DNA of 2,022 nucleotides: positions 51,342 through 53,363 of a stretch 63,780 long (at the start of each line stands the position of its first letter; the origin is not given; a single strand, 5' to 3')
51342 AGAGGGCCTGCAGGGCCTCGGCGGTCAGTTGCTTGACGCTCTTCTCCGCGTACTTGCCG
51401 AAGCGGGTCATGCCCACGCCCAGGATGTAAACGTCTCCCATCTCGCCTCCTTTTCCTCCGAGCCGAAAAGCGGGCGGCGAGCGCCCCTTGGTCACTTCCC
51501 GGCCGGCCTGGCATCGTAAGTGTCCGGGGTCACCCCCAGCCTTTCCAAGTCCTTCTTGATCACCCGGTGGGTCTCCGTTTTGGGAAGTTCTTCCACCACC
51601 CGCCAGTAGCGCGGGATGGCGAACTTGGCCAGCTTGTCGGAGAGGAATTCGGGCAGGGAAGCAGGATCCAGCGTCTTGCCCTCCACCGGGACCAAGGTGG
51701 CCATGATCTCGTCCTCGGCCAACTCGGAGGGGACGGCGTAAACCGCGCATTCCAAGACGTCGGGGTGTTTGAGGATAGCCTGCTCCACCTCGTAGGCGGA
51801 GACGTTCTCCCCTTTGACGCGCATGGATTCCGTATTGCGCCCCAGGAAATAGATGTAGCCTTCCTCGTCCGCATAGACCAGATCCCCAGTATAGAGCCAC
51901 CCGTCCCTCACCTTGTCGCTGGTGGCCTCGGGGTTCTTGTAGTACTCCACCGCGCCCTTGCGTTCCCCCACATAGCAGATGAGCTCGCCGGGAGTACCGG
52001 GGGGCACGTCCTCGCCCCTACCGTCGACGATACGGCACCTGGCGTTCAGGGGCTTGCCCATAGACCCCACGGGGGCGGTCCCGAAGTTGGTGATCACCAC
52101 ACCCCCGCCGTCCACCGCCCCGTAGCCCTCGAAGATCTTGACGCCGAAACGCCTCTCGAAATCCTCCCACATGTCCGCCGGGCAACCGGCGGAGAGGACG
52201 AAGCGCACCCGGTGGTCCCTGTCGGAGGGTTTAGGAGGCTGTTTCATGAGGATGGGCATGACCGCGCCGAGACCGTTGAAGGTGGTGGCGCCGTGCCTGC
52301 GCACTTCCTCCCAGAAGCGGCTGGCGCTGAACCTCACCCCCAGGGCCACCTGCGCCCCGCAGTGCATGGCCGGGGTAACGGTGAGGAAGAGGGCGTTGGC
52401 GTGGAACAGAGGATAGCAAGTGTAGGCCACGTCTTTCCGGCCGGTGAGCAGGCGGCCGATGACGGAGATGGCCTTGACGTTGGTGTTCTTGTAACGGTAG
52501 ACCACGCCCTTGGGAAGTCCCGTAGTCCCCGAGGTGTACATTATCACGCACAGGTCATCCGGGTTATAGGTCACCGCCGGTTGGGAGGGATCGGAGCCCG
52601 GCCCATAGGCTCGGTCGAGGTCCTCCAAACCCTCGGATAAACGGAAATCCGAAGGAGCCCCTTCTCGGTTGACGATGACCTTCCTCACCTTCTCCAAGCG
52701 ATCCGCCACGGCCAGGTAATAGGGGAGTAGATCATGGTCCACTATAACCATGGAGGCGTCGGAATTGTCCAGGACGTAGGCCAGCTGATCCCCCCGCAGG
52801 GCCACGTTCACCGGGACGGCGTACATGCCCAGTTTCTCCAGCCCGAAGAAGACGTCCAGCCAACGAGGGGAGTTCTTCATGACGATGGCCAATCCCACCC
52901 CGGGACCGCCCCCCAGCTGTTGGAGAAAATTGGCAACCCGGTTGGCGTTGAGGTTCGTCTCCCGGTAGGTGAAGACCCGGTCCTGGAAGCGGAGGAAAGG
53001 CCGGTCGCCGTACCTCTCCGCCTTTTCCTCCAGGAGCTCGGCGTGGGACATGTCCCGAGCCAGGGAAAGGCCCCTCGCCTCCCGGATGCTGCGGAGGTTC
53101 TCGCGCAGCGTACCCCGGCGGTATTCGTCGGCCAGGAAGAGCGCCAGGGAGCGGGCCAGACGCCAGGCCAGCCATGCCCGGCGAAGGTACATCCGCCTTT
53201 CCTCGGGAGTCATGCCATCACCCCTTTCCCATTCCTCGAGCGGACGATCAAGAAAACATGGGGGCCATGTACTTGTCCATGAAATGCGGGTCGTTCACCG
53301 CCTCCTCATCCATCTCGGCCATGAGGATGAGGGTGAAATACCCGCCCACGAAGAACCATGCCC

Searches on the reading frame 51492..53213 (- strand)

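Call 37: search_protein_families(library=pfam, proteins=[window:51492-53213:-], max_evalue=0.0001)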
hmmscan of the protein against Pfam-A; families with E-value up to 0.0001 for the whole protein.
window:51492-53213:- (573 aa): 2 families
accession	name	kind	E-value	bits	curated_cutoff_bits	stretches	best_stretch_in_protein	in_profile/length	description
PF00501.34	AMP-binding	-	1.2e-71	242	29.9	1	61-412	1-373/384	AMP-binding enzyme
PF13193.12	AMP-binding_C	-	1.7e-15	58.1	24.5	1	475-548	1-74/76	AMP-binding enzyme C-terminal domain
